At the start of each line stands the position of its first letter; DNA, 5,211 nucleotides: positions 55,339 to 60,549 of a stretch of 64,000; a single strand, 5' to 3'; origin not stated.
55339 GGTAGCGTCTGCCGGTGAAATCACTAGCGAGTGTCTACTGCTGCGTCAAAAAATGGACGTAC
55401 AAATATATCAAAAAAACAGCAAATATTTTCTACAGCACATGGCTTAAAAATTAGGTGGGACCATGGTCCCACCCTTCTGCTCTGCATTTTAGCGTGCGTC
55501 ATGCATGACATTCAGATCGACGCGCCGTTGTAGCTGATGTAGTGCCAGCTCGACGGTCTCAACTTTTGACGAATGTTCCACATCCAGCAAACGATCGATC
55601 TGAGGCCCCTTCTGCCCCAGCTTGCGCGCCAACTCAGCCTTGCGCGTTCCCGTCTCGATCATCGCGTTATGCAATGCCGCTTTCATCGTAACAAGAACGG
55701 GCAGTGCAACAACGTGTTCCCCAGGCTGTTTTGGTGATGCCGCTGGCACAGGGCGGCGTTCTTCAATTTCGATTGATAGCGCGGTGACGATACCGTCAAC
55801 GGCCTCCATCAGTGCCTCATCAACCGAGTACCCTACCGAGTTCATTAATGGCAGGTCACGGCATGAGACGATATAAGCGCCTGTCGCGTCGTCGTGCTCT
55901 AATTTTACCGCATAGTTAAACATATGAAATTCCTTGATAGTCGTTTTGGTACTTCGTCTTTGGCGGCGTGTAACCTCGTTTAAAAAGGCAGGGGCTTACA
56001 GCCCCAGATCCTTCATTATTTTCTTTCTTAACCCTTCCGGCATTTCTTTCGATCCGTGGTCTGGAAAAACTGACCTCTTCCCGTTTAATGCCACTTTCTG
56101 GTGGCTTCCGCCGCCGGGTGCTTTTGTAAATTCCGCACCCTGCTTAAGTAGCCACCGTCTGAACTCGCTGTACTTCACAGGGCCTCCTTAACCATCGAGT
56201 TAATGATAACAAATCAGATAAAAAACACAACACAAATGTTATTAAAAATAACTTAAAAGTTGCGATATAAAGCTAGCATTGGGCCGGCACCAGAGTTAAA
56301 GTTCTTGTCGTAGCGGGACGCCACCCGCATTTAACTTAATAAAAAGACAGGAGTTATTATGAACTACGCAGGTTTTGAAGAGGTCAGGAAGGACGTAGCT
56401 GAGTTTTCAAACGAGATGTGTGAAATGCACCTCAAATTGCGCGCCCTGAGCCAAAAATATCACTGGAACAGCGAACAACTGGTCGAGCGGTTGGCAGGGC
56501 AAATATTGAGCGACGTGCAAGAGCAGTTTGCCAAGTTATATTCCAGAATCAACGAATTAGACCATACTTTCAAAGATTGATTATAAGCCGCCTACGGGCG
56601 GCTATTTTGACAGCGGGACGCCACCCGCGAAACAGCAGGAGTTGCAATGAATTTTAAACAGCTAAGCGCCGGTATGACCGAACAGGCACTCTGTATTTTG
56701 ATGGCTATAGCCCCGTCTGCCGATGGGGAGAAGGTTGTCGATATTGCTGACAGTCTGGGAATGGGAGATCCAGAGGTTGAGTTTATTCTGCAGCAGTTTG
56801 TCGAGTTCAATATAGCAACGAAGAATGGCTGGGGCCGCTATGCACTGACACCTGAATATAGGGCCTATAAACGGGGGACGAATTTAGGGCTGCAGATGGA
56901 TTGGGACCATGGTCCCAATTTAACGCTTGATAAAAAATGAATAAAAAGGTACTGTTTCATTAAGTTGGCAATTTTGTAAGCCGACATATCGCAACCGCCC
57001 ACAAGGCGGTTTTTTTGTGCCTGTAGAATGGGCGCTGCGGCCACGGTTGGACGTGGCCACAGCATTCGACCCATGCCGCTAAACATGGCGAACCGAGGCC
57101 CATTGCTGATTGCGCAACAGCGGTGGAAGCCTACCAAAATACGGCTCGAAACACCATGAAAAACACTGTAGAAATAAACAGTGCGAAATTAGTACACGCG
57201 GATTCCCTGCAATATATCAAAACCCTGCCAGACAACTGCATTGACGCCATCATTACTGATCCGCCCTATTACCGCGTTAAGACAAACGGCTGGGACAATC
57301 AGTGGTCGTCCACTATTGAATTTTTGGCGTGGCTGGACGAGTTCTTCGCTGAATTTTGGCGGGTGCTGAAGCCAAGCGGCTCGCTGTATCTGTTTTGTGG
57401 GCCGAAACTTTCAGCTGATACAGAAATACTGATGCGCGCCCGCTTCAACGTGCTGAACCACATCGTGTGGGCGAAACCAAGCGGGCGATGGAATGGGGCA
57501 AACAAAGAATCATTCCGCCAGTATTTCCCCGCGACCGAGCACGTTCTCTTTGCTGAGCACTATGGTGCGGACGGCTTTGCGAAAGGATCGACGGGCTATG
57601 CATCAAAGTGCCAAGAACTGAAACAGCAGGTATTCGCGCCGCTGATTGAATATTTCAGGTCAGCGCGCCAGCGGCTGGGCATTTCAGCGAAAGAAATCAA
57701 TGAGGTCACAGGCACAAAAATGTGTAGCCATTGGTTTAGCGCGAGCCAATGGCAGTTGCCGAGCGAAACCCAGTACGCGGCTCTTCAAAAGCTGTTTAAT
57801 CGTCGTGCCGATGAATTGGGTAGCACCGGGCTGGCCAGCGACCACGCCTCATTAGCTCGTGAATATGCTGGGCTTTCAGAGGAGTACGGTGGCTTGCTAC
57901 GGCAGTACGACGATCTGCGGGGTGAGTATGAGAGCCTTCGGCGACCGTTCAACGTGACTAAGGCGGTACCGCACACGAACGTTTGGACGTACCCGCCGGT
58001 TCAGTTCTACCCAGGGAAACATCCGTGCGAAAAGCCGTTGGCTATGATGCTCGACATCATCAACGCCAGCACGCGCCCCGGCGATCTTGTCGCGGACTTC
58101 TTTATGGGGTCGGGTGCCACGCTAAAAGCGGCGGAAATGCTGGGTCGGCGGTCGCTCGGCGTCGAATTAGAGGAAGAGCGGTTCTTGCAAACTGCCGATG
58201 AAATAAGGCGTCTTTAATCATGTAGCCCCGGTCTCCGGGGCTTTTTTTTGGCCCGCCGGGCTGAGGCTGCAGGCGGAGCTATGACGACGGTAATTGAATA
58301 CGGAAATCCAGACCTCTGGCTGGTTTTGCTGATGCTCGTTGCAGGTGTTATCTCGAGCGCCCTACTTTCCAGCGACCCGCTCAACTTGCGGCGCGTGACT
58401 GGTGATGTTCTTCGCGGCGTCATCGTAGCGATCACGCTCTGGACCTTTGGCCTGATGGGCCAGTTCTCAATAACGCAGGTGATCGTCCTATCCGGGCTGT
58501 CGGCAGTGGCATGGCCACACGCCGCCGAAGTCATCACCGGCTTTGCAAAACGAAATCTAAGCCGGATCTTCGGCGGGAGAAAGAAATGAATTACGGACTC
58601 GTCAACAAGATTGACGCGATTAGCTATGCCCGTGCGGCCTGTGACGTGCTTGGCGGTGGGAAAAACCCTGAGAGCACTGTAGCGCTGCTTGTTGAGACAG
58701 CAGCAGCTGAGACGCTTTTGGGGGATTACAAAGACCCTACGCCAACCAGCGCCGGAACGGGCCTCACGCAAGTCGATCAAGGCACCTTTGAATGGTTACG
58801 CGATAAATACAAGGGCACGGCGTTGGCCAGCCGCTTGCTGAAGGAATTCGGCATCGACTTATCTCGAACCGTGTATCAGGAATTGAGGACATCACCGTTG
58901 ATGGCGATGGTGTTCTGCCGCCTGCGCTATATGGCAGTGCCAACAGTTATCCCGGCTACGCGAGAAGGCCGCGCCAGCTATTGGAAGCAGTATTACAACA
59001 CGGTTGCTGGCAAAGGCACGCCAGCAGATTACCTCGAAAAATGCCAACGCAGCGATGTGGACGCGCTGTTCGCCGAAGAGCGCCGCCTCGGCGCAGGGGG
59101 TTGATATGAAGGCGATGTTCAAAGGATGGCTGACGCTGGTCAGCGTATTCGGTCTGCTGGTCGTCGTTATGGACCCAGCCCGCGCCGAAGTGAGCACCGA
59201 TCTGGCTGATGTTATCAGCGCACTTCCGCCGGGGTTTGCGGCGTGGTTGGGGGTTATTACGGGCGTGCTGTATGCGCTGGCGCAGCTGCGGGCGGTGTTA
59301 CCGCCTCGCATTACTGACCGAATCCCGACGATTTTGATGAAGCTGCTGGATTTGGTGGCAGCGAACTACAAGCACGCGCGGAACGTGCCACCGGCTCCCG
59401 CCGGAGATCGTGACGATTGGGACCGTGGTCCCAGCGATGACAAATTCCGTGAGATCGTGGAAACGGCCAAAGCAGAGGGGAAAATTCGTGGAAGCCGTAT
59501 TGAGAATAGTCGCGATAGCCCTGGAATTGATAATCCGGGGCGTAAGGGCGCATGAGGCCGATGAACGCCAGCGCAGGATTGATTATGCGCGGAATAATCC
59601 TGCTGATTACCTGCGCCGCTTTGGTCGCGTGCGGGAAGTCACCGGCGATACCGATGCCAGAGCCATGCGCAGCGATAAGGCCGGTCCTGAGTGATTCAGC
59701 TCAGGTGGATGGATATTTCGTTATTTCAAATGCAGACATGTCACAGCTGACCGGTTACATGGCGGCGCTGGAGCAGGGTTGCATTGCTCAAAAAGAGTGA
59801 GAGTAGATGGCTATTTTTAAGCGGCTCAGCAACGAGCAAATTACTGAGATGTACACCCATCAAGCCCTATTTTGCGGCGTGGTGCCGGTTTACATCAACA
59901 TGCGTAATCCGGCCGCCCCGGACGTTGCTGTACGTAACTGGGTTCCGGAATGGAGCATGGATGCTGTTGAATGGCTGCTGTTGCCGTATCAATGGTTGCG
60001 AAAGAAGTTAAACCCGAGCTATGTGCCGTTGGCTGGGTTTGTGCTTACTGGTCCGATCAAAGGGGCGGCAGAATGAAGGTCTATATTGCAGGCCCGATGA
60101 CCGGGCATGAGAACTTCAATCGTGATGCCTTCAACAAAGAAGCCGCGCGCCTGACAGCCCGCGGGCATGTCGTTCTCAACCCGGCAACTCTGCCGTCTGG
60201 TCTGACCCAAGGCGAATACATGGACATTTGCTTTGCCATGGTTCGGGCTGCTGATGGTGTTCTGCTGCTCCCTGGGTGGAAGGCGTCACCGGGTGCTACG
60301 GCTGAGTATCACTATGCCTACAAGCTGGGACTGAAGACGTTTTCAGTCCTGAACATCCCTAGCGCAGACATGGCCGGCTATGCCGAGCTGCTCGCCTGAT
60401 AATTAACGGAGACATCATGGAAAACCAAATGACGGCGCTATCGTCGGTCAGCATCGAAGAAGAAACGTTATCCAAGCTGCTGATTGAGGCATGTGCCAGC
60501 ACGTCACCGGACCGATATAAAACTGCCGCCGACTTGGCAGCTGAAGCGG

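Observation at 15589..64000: Whole sequence folds back at a protelomerase site: hairpin-ended linear phage-plasmid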

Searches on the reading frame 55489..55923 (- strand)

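Call 13: search_protein_families(library=phrogs, proteins=[window:55489-55923:-], max_evalue=0.001)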
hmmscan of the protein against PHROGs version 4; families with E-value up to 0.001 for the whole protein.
window:55489-55923:- (144 aa): 2 families
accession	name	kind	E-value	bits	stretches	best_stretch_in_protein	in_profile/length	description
phrog_497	-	moron, auxiliary metabolic gene and host takeover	4.3e-36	126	1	1-140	10-150/342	toxin-antitoxin system HicB-like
phrog_1373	-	transcription regulation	0.00097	20.2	0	78-141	62-125/166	transcriptional regulator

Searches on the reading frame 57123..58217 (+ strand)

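Call 13: search_protein_families(library=phrogs, proteins=[window:57123-58217:+], max_evalue=0.001)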
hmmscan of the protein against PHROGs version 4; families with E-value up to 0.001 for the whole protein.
window:57123-58217:+ (364 aa): 11 families
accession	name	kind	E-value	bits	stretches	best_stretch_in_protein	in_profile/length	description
phrog_67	-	other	1.1e-90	306.8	1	10-363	113-345/743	DNA methyltransferase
phrog_6025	-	other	2.8e-75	253.2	1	11-214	2-191/192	DNA methyltransferase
phrog_6952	-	other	6.5e-74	248.7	1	182-363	2-177/181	DNA methyltransferase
phrog_3008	-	other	5.1e-27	95.7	1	284-363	131-213/244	DNA methyltransferase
phrog_498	-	other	2.5e-22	80.1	1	30-352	213-411/633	DNA methyltransferase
phrog_23085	-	unknown function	5.6e-10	40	1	299-355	43-98/138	-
phrog_18293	-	other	6.7e-10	39.9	1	298-363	44-109/119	methyltransferase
phrog_14488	-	other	3.5e-07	30.9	1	334-362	15-43/50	DNA methyltransferase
phrog_12862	-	unknown function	6.6e-07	30.3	1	21-97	3-70/149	-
phrog_18146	-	other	5.8e-05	23.2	0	296-350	49-100/452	DNA methyltransferase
phrog_8769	-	other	6.7e-05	23.7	1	316-354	8-46/71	methyltransferase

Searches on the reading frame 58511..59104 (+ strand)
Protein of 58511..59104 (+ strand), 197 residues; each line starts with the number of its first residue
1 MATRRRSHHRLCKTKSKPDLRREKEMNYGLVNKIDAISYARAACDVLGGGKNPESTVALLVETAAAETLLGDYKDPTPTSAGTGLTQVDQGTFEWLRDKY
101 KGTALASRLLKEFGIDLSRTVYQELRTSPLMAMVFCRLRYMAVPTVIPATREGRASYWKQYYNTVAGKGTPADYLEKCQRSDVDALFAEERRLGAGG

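Call 13: search_protein_families(library=phrogs, proteins=[window:58511-59104:+], max_evalue=0.001)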
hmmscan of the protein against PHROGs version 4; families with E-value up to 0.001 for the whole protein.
window:58511-59104:+ (197 aa): 1 family
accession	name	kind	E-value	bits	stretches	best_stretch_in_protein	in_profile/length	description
phrog_3108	-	unknown function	7.2e-46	156.8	1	36-183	6-157/160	-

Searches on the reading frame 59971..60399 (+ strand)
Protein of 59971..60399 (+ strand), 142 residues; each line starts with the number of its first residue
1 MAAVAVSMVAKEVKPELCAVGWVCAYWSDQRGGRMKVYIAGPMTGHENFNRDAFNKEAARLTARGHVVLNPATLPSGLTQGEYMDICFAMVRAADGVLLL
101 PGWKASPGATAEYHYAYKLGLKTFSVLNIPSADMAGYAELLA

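Call 13: search_protein_families(library=phrogs, proteins=[window:59971-60399:+], max_evalue=0.001)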
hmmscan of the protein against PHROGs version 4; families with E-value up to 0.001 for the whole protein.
window:59971-60399:+ (142 aa): 5 families
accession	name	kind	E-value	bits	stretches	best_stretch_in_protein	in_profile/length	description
phrog_355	-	DNA, RNA and nucleotide metabolism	2e-40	139.8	1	33-123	73-169/249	nucleoside 2-deoxyribosyltransferase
phrog_5781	-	unknown function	2.4e-34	119.8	1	35-124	6-97/220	-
phrog_31170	-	unknown function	6.3e-22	78.4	1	36-88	2-54/55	-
phrog_15484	-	other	5.4e-12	46.9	1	37-129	153-248/253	hydrolase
phrog_12019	-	other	4e-08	34.2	1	48-128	28-114/241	MazG-like pyrophosphatase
